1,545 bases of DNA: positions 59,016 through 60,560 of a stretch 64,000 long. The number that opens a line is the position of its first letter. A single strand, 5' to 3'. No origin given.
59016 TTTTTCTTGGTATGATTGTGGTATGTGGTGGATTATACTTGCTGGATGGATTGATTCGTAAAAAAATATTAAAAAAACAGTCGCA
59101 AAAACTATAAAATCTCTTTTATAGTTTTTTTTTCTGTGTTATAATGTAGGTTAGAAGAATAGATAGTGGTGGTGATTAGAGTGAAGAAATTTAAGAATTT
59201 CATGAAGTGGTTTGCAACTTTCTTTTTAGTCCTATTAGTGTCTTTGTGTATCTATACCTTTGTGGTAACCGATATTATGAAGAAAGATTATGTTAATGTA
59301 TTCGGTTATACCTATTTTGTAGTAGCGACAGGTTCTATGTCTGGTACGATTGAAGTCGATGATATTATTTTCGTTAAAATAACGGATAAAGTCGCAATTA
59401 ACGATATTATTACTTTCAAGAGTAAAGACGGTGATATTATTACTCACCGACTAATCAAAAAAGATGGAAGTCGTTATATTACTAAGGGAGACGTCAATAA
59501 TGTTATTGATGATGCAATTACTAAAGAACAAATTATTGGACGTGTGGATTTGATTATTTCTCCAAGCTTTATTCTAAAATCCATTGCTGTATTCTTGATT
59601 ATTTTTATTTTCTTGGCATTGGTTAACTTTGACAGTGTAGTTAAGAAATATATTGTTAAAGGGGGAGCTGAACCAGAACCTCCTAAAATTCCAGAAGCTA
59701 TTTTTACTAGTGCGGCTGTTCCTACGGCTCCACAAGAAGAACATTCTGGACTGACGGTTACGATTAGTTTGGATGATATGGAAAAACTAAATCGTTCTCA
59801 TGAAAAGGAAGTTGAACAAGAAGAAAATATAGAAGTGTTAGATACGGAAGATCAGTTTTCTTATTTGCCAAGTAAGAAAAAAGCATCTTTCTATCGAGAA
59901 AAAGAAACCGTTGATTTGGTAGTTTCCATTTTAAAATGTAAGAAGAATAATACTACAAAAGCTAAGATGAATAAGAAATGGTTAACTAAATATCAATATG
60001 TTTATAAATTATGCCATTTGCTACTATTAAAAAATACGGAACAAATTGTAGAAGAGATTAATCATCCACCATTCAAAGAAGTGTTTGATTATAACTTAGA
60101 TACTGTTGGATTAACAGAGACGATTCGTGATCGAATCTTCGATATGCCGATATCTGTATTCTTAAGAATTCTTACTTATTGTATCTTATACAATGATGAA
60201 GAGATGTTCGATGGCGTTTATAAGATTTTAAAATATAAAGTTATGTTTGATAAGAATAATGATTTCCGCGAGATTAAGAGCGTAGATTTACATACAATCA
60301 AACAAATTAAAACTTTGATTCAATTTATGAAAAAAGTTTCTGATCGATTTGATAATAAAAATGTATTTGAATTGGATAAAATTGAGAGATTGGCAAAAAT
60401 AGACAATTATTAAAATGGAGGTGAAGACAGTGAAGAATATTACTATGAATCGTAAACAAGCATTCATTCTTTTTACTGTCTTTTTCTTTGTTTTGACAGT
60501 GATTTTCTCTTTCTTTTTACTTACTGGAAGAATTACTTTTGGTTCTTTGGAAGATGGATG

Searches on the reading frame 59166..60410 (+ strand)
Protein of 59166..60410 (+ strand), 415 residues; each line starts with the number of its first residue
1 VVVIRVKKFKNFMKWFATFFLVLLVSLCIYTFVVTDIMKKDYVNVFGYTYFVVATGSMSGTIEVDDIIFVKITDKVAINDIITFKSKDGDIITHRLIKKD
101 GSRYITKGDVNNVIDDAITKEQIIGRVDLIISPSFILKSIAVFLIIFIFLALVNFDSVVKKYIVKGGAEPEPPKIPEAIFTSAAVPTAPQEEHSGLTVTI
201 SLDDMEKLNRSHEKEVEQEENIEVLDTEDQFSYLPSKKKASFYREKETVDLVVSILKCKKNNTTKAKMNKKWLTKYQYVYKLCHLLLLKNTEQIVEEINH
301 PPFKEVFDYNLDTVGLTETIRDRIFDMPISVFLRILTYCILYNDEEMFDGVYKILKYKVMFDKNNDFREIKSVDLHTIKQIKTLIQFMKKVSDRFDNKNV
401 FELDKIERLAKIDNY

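Call 56: search_protein_families(library=pfam, proteins=[window:59166-60410:+], max_evalue=0.001)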
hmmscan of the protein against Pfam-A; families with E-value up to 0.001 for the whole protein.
window:59166-60410:+ (415 aa): 1 family
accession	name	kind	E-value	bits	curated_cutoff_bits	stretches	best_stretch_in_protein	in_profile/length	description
PF00717.28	Peptidase_S24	-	0.00029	20.9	23.3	1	50-127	36-115/116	Peptidase S24-like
